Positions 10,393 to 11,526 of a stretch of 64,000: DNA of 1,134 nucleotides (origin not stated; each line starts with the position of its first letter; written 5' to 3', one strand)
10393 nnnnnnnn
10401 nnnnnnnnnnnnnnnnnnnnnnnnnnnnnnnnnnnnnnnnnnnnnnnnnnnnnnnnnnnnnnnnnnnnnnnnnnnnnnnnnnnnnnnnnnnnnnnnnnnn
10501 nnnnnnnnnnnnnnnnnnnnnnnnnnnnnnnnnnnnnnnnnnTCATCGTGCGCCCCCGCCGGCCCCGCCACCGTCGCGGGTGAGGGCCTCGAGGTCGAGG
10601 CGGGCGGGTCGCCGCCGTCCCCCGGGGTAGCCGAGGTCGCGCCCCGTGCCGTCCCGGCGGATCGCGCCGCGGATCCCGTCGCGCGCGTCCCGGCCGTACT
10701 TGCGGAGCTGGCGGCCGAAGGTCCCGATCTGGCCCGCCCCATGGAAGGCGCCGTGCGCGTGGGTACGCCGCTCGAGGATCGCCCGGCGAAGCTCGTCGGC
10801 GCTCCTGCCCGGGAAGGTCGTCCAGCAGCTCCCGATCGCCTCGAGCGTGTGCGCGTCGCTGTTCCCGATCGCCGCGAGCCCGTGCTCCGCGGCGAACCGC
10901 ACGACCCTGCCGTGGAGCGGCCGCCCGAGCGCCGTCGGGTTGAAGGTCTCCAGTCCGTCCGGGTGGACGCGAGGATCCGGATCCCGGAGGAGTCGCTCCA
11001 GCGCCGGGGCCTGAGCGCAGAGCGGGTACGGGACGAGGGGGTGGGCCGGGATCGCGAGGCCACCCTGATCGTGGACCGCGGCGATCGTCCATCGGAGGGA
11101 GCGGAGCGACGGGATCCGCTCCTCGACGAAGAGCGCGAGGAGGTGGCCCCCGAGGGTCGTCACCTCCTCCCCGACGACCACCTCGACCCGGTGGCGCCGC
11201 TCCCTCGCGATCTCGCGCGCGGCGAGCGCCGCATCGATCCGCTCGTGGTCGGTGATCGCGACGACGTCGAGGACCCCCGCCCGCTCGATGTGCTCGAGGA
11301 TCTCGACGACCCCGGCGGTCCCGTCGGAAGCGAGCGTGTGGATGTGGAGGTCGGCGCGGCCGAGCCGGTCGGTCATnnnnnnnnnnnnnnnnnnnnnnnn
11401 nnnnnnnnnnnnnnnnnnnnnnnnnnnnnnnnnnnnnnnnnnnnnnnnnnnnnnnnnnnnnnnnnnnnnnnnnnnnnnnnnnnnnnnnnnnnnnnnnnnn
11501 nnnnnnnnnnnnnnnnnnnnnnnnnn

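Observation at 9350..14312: PIM-type operon headed by an ArsR-family regulator and containing a PHP phosphoesterase: candidate for the unidentified PIP phosphatase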

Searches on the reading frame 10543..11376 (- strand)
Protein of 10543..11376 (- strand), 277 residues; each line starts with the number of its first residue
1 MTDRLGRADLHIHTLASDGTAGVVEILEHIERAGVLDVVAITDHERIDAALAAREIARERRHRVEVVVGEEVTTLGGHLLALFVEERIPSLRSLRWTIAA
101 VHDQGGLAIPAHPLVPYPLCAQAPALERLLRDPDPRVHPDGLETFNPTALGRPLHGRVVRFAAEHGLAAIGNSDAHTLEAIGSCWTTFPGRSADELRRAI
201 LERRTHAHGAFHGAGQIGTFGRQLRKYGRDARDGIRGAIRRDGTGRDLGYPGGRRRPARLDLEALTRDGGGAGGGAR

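Call 5: search_protein_families(library=pfam, proteins=[window:10543-11376:-], max_evalue=0.01)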
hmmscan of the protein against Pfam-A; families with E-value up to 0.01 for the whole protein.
window:10543-11376:- (277 aa): 2 families
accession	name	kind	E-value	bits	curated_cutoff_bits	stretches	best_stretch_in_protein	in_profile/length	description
PF13263.12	PHP_C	-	3.4e-15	55.8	21.3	1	157-205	6-56/56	PHP-associated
PF02811.25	PHP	-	0.00015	22.6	26.4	1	9-74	1-65/164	PHP domain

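Call 6: search_protein_families(library=ncbifam, proteins=[window:10543-11376:-], max_evalue=0.01)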
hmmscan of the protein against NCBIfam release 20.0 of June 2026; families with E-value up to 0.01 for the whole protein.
window:10543-11376:- (277 aa): 10 families
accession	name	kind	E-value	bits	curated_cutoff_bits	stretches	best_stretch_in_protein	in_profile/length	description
NF038032.1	CehA_McbA_metalo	domain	8.3e-18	64.9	80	1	7-176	4-179/315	CehA/McbA family metallohydrolase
NF047791.1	RNaseRnm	equivalog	7.2e-11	41.9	375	1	8-75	3-69/275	RNase RNM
NF041577.1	nside_bi_sphtase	equivalog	8.3e-08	31.7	400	1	8-73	4-66/276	3',5'-nucleoside bisphosphate phosphatase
NF045780.1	TrlF_fam_ATP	equivalog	5.9e-07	28.6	350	1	7-86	7-99/944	TrlF family AAA-like ATPase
NF041661.1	Cycl_ph_dihydrol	equivalog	5.9e-05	22.5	500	1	9-74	1-63/259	phosphoribosyl 1,2-cyclic phosphate 1,2-diphosphodiesterase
NF006375.0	PRK08609.1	equivalog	0.00025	19.8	426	1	7-47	336-375/571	DNA polymerase/3'-5' exonuclease PolX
NF004981.0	PRK06361.1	equivalog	0.00033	20.1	117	1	8-78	2-77/217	histidinol phosphate phosphatase domain-containing protein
NF006251.0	PRK08392.1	equivalog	0.00058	19.4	212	1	8-47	2-40/216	hypothetical protein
NF005928.0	PRK07945.1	equivalog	0.0013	18.1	250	1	6-61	98-150/337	PHP domain-containing protein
NF006702.0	PRK09248.1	domain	0.0098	15.4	264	0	8-45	5-42/246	PHP domain-containing protein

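Call 12: find_homologous_proteins(query=window:10546-11376:-, max_evalue=0.00001)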
Query window:10546-11376:- (277 aa): 3595 proteins with E <= 0.00001 among 8000 candidates; the best 120 are listed.
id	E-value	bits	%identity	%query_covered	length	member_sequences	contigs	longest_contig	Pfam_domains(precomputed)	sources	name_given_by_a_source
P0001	8.8e-167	572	95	96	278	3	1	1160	PF13263.13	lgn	-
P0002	3.5e-136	471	80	97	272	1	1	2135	PF13263.13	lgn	-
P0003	6.3e-136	470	81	95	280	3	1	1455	PF13263.13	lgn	-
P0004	2.0e-135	469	78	96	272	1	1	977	PF13263.13,PF02811.27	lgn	-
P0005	5.8e-134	464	78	97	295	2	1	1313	PF13263.13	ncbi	-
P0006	2.0e-133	462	78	97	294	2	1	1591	PF13263.13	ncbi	-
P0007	3.1e-129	448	76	97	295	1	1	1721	PF13263.13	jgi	jgi:predicted metal-dependent phosphoesterase TrpH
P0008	1.1e-128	447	79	94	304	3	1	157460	PF13263.13,PF02811.27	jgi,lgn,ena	-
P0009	1.8e-127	443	78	94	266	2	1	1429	PF13263.13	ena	-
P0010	3.3e-127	442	77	94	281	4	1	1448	PF13263.13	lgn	-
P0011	5.3e-127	441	76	96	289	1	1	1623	PF13263.13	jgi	jgi:predicted metal-dependent phosphoesterase TrpH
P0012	5.3e-127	441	75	100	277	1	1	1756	PF13263.13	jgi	jgi:predicted metal-dependent phosphoesterase TrpH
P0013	1.1e-126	440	75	100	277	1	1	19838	PF13263.13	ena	-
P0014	2.0e-126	439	74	99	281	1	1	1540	PF13263.13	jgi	jgi:hypothetical protein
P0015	8.1e-126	437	77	94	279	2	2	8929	PF13263.13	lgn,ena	-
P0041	1.6e-122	426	72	98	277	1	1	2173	PF13263.13,PF02811.27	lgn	-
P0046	2.7e-122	426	76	94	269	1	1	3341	PF13263.13,PF02811.27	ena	-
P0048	3.4e-122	425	72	98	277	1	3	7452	PF13263.13,PF02811.27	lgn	-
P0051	4.2e-122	425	76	94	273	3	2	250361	PF13263.13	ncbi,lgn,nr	ncbi:MAG: PHP domain-containing protein [Chloroflexi bacterium]|nr:PHP domain-containing protein [Ch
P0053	5.6e-122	425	76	94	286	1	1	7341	PF13263.13,PF02811.27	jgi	jgi:predicted metal-dependent phosphoesterase TrpH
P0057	7.7e-122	424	75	94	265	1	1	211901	PF13263.13,PF02811.27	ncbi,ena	-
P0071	3.7e-121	422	74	94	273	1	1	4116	PF13263.13,PF02811.27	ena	-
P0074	3.9e-121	422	73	96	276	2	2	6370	PF13263.13,PF02811.27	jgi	jgi:predicted metal-dependent phosphoesterase TrpH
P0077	5.4e-121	421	75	93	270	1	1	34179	PF13263.13,PF02811.27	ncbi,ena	-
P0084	7.4e-121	421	73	97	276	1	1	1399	PF13263.13,PF02811.27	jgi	-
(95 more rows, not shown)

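Call 14: find_encoding_contigs(protein=P0051, flank=8000, max_places=3)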
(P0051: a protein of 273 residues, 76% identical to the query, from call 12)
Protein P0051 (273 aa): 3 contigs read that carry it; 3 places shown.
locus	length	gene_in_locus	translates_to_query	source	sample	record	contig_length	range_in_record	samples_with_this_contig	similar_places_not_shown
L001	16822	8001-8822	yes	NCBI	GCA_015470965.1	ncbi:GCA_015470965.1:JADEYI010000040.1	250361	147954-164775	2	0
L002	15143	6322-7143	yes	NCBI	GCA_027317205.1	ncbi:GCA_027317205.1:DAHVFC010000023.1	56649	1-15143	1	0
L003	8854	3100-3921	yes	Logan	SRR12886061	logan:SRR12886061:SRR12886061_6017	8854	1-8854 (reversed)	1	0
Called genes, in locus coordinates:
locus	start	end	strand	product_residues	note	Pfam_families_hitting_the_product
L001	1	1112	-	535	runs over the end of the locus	PF07690:MFS_1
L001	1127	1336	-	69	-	-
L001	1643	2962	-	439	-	PF06782:UPF0236 (faint)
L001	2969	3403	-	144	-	PF20586:DUF6788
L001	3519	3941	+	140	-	PF12840:HTH_20, PF01022:HTH_5, PF12802:MarR_2 (weak)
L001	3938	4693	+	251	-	PF01066:CDP-OH_P_transf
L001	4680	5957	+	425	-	PF01658:Inos-1-P_synth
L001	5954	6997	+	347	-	PF03279:Lip_A_acyltrans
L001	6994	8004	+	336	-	PF03279:Lip_A_acyltrans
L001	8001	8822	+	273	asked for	PF13263:PHP_C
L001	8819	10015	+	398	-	PF13439:Glyco_transf_4, PF13579:Glyco_trans_4_4, PF20706:GT4-conflict, PF00534:Glycos_transf_1, PF13692:Glyco_trans_1_4, PF13524:Glyco_trans_1_2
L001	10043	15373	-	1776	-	PF02366:PMT, PF13231:PMT_2 (weak), PF16192:PMT_4TMC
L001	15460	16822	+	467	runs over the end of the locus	-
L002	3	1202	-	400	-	?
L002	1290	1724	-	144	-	PF20586:DUF6788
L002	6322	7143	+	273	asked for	PF13263:PHP_C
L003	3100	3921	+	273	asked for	PF13263:PHP_C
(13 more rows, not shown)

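Call 19: search_protein_representatives(protein=window:10546-11376:-)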
Query: 277 residues. Proteins with E-value up to 0.001 (for the whole library): 5043; up to 1e-10: 1579; up to 1e-30: 158. The best 150 are listed.
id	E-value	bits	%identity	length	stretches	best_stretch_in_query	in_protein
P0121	3.7e-112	390.7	68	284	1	3-277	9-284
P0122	1.8e-82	293.2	72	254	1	2-194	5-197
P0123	5.7e-79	281.8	79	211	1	1-173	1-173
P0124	5.4e-76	272.0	74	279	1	3-178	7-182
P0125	1.5e-71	257.5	53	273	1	2-261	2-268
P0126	1.7e-70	253.9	56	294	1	7-271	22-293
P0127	5.2e-69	249.1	61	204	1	67-261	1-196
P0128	2.1e-64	234.0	69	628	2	108-243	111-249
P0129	1.4e-61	224.7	68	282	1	4-159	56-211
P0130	2.4e-61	223.9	72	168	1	120-260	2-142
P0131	9.5e-58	212.1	46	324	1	5-255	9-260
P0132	2.9e-57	210.6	60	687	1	4-232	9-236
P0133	1.5e-56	208.2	59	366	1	36-245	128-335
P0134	1.9e-55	204.6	50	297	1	5-270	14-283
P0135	3.7e-55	203.7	69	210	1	49-207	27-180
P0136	1.7e-54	201.5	72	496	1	57-193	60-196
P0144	3.3e-49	184.1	62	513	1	1-169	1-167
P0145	3.5e-49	184.0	69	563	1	19-154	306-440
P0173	4.2e-40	154.3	46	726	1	2-252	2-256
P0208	1.8e-36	142.3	66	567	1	141-268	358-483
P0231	3.5e-34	134.8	48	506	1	18-263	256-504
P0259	7.3e-32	127.2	49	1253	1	4-193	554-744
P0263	1.1e-31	126.6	41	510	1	6-227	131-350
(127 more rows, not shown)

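Call 24: find_related_loci(query=A3, collection=genome_contigs, flank=10000)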
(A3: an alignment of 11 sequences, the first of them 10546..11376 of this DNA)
Query A3 (277 aa) in genome_contigs; peptide patterns used: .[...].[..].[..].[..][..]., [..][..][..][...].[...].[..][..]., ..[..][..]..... (x = any residue, [..] = any of these).
600 stretches matched a pattern (row limit reached: there are more); 368 encode a relative of the query (tblastn E <= 1e-3); the best 80 are kept; 80 distinct loci.
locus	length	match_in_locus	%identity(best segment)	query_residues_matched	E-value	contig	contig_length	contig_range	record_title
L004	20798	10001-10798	73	1-265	2e-121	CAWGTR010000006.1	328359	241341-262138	MAG: uncultured Chloroflexia bacterium isolate MFD03975.bin.2.87 genome assembly, contig: contig_140680, whole genome sh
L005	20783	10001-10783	70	2-261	6e-114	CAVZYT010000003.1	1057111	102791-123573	MAG: uncultured Chloroflexia bacterium isolate MFD02134.bin.2.143 genome assembly, contig: contig_1517, whole genome sho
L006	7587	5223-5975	71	1-251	7e-110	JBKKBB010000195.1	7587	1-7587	MAG: Candidatus Limnocylindrales bacterium isolate swi_bin.334 S1Ck127_19897084_flag_0_multi_14.5370_len_7587, whole gen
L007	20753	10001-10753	71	1-251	8e-109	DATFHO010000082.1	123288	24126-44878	MAG TPA_asm: Candidatus Limnocylindrales bacterium isolate SMAG_U8691 k141_278583, whole genome shotgun sequence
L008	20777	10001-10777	69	4-261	4e-107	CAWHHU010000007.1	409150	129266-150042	MAG: uncultured Chloroflexia bacterium isolate MFD01721.bin.1.363 genome assembly, contig: contig_41541, whole genome sh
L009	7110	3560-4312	73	1-251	2e-105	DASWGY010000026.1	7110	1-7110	MAG TPA_asm: Candidatus Limnocylindrales bacterium isolate SMAG_U2828 k141_393183, whole genome shotgun sequence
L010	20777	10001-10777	66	4-261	2e-105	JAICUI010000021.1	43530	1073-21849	MAG: Chloroflexota bacterium isolate GZL_ISSM_2_bin.72 k141_486185_length_43530_cov_14.6795, whole genome shotgun sequen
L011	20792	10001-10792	68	6-268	8e-105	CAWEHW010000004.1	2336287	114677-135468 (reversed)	MAG: uncultured Chloroflexia bacterium isolate MFD04212.bin.1.72 genome assembly, contig: contig_699, whole genome shotg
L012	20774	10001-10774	72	4-260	3e-104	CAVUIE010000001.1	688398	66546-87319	MAG: uncultured Chloroflexia bacterium isolate MFD02242.bin.2.82 genome assembly, contig: contig_2152, whole genome shot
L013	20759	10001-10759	69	6-257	1e-103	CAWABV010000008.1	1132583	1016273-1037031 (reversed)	MAG: uncultured Chloroflexia bacterium isolate MFD05176.bin.1.233 genome assembly, contig: contig_20815, whole genome sh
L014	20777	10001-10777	68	4-261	5e-103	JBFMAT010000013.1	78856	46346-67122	MAG: Chloroflexota bacterium isolate MAG145 MAG145_13, whole genome shotgun sequence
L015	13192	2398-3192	68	1-261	2e-101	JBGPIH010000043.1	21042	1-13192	MAG: Candidatus Limnocylindria bacterium isolate OBJ_0618_7090110_339 k141_1259538_length_21042_cov_37.0422, whole genom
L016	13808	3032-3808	71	4-261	4e-99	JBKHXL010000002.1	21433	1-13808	MAG: Candidatus Limnocylindria bacterium isolate N_bin.19.orig k127_392905, whole genome shotgun sequence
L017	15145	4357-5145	68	3-264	3e-98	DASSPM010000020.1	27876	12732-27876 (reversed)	MAG TPA_asm: Candidatus Limnocylindrales bacterium isolate SMAG_U1278 k141_1490930, whole genome shotgun sequence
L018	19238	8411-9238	62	1-273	4e-84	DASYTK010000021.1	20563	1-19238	MAG TPA_asm: Candidatus Limnocylindrales bacterium isolate SMAG_U4565 k141_71443, whole genome shotgun sequence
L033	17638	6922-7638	39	3-237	4e-52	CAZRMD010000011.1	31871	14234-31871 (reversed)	MAG TPA_asm: uncultured Actinomycetes bacterium isolate SRP272529_co2_28 genome assembly, contig: NODE_2112_length_31871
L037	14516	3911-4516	48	4-205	9e-46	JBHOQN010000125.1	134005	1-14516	MAG: Ktedonobacteraceae bacterium isolate A0_13 coassembly_Ak141_331591, whole genome shotgun sequence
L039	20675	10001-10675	43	4-228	1e-43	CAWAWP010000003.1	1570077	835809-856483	MAG: uncultured Chloroflexia bacterium isolate MFD05502.bin.1.39 genome assembly, contig: contig_11942, whole genome sho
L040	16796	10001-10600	44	1-200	2e-43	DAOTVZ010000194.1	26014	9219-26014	MAG TPA_asm: Ktedonobacteraceae bacterium isolate H111_94 k127_1898885, whole genome shotgun sequence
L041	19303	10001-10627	42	4-211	9e-43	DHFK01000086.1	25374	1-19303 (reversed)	MAG TPA_asm: Anaerolineales bacterium UBA4826 UBA4826_contig_351, whole genome shotgun sequence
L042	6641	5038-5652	46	3-205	1e-40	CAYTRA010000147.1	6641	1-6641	MAG TPA_asm: uncultured Dehalococcoidaceae bacterium isolate SRP263527_co1_137 genome assembly, contig: NODE_10353_lengt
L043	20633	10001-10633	44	6-211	1e-40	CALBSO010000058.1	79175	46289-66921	MAG TPA_asm: uncultured Thermomicrobia bacterium isolate SRR5457059_bin.136_CONCOCT_v1.1_MAG genome assembly, contig: ER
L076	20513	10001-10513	37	8-186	4e-22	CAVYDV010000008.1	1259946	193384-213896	MAG: uncultured Thermoleophilia bacterium isolate MFD03804.bin.2.198 genome assembly, contig: contig_9876, whole genome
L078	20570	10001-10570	37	8-204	4e-21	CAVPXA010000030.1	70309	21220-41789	MAG: uncultured Thermoleophilia bacterium isolate MFD00032.bin.2.227 genome assembly, contig: contig_7926, whole genome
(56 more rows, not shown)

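Call 26: search_protein_families(library=pfam, proteins=[P0128, P0132, P0173, P0145, P0208, P0231, P0259, P0263, P0136, P0144], max_evalue=0.001)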
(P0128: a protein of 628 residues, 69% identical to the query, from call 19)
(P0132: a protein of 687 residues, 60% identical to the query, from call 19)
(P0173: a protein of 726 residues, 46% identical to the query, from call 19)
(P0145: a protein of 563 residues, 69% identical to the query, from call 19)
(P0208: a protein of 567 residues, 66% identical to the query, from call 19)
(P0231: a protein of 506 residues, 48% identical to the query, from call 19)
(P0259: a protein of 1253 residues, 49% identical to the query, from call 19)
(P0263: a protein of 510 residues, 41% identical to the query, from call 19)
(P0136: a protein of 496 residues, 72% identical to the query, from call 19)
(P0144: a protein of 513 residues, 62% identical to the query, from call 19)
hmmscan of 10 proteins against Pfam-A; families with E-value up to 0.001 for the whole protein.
P0128 (628 aa): 5 families
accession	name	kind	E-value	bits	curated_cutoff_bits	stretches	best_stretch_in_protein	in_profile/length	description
PF13692.12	Glyco_trans_1_4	-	8.1e-26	91.4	27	1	463-594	2-131/142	Glycosyl transferases group 1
PF00534.26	Glycos_transf_1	-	1.7e-25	90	26.4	1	459-593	12-146/172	Glycosyl transferases group 1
PF13263.12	PHP_C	-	2.7e-13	49.6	21.3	1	157-208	3-56/56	PHP-associated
PF20706.3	GT4-conflict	-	1.5e-07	31.2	26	1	454-571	193-314/385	Family 4 Glycosyltransferase in conflict systems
PF13439.12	Glyco_transf_4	-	0.00039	20.9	28.5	1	287-343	2-59/170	Glycosyltransferase Family 4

P0132 (687 aa): 0 families

P0173 (726 aa): 2 families
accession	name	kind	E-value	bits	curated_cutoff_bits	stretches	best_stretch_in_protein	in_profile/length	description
PF00534.26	Glycos_transf_1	-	4.8e-12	46.2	26.4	1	465-522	13-71/172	Glycosyl transferases group 1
PF13692.12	Glyco_trans_1_4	-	6.1e-12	46.4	27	1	469-521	3-56/142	Glycosyl transferases group 1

P0145 (563 aa): 1 family
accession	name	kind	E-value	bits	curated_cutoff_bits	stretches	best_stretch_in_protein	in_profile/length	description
PF03279.18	Lip_A_acyltrans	-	0.00026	20.7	22.3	0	7-128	18-124/295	Bacterial lipid A biosynthesis acyltransferase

P0208 (567 aa): 1 family
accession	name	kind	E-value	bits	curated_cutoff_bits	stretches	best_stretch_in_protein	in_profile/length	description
PF13263.12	PHP_C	-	8.8e-15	54.4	21.3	1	371-420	3-54/56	PHP-associated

P0231 (506 aa): 0 families

P0259 (1253 aa): 0 families

P0263 (510 aa): 4 families
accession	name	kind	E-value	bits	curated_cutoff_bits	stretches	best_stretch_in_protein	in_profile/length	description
PF01740.26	STAS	-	2e-12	47.2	22.6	1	382-475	11-106/106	STAS domain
PF13263.12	PHP_C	-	4.6e-07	29.7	21.3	1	278-326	3-55/56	PHP-associated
PF13466.11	STAS_2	-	1.1e-05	25.9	29.2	1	384-462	1-79/80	STAS domain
PF02811.25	PHP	-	6.2e-05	23.8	26.4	1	134-203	1-66/164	PHP domain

P0136 (496 aa): 3 families
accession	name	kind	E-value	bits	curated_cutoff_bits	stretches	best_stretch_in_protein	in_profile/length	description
PF13439.12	Glyco_transf_4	-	1.3e-15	58.2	28.5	1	287-436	2-144/170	Glycosyltransferase Family 4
PF13579.12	Glyco_trans_4_4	-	9.8e-13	49.2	29.7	1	287-437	1-139/158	Glycosyl transferase 4-like domain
PF13263.12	PHP_C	-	3.5e-09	36.5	21.3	1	157-193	3-39/56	PHP-associated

P0144 (513 aa): 2 families
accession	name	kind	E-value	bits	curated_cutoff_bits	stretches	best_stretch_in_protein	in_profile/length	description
PF13439.12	Glyco_transf_4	-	9.7e-13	48.9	28.5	1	288-396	1-107/170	Glycosyltransferase Family 4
PF13579.12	Glyco_trans_4_4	-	6.2e-11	43.3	29.7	1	289-396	1-105/158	Glycosyl transferase 4-like domain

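Call 30: search_protein_families(library=pfam, proteins=[L076:8774-10756:+, L078:8645-10675:+, L033:6808-7650:+, L040:9884-10744:+, L043:9788-10822:+], max_evalue=0.001)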
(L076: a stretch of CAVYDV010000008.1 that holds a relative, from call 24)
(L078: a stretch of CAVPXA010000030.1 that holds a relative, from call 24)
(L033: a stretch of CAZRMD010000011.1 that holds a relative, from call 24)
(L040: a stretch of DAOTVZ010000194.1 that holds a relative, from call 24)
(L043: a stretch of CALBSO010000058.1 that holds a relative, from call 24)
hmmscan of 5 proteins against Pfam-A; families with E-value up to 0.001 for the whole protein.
L076:8774-10756:+ (660 aa): 7 families
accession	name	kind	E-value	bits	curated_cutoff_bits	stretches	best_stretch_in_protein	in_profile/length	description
PF13692.12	Glyco_trans_1_4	-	4.5e-28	98.7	27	1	217-355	4-141/142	Glycosyl transferases group 1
PF00534.26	Glycos_transf_1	-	7e-26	91.2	26.4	1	211-363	12-165/172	Glycosyl transferases group 1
PF13439.12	Glyco_transf_4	-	7.7e-19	68.8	28.5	1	20-203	2-170/170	Glycosyltransferase Family 4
PF13579.12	Glyco_trans_4_4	-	3e-11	44.4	29.7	1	20-198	1-158/158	Glycosyl transferase 4-like domain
PF13263.12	PHP_C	-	4.6e-11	42.5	21.3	1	548-599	3-55/56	PHP-associated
PF02811.25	PHP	-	9.3e-11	42.8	26.4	1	411-475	1-66/164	PHP domain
PF13524.12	Glyco_trans_1_2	-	6.5e-09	36.3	25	1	237-383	7-142/144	Glycosyl transferase-like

L078:8645-10675:+ (677 aa): 7 families
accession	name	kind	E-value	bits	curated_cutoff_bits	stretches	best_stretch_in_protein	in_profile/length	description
PF00534.26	Glycos_transf_1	-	6.3e-28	97.9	26.4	1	254-407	12-166/172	Glycosyl transferases group 1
PF13692.12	Glyco_trans_1_4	-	7.8e-27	94.7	27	1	259-399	3-142/142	Glycosyl transferases group 1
PF13439.12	Glyco_transf_4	-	7.8e-20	72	28.5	1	67-245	6-169/170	Glycosyltransferase Family 4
PF13579.12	Glyco_trans_4_4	-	3.4e-11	44.2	29.7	1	65-241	3-158/158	Glycosyl transferase 4-like domain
PF13263.12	PHP_C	-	1.1e-10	41.3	21.3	1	591-642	3-55/56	PHP-associated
PF02811.25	PHP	-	2.9e-10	41.2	26.4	1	454-518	1-66/164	PHP domain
PF13524.12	Glyco_trans_1_2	-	1.9e-06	28.3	25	1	290-424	16-140/144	Glycosyl transferase-like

L033:6808-7650:+ (281 aa): 2 families
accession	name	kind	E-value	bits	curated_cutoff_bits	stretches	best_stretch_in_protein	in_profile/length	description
PF13263.12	PHP_C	-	3.6e-08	33.3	21.3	1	198-239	12-55/56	PHP-associated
PF02811.25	PHP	-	1.2e-06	29.3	26.4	1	45-161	1-98/164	PHP domain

L040:9884-10744:+ (287 aa): 2 families
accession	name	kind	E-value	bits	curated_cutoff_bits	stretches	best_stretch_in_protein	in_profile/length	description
PF13263.12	PHP_C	-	3.2e-09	36.6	21.3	1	192-242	3-54/56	PHP-associated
PF02811.25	PHP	-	1e-06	29.6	26.4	1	48-114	1-66/164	PHP domain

L043:9788-10822:+ (345 aa): 2 families
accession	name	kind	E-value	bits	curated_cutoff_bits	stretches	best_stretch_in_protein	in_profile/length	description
PF13263.12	PHP_C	-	7.1e-09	35.5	21.3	1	236-272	14-52/56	PHP-associated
PF02811.25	PHP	-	7.8e-06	26.8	26.4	1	75-142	1-68/164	PHP domain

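Call 35: predict_structure(alignment_id=A2)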
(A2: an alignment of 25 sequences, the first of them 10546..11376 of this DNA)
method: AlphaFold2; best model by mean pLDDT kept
length: 277 residues; sequences in the alignment: 25
mean_pLDDT: 87.5   pTM: 0.87
mean pLDDT of the five models: 87.5, 87.1, 86.8, 86.2, 86.1
residues with pLDDT >= 90: 181; 70-90: 60; 50-70: 24; < 50: 12
segments of 3 or more residues with pLDDT < 50: 242-245, 271-277
pLDDT, mean of each block of 10 residues (from residue 1): 85 91 93 97 94 94 98 97 97 98 98 87 96 98 88 89 98 94 97 98 96 74 79 73 52 70 65 40
secondary structure, 60 per line:
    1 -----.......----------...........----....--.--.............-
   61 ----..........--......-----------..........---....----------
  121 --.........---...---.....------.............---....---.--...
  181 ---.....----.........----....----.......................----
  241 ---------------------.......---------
elements in order: E6-12 H23-33 E38-41 H47-59 E65-74 E77-82 H94-103 E107-110 H123-131 E141-145 H152-164 E168-171 E184-188 H193-201 E206-209 H214-236 H262-268
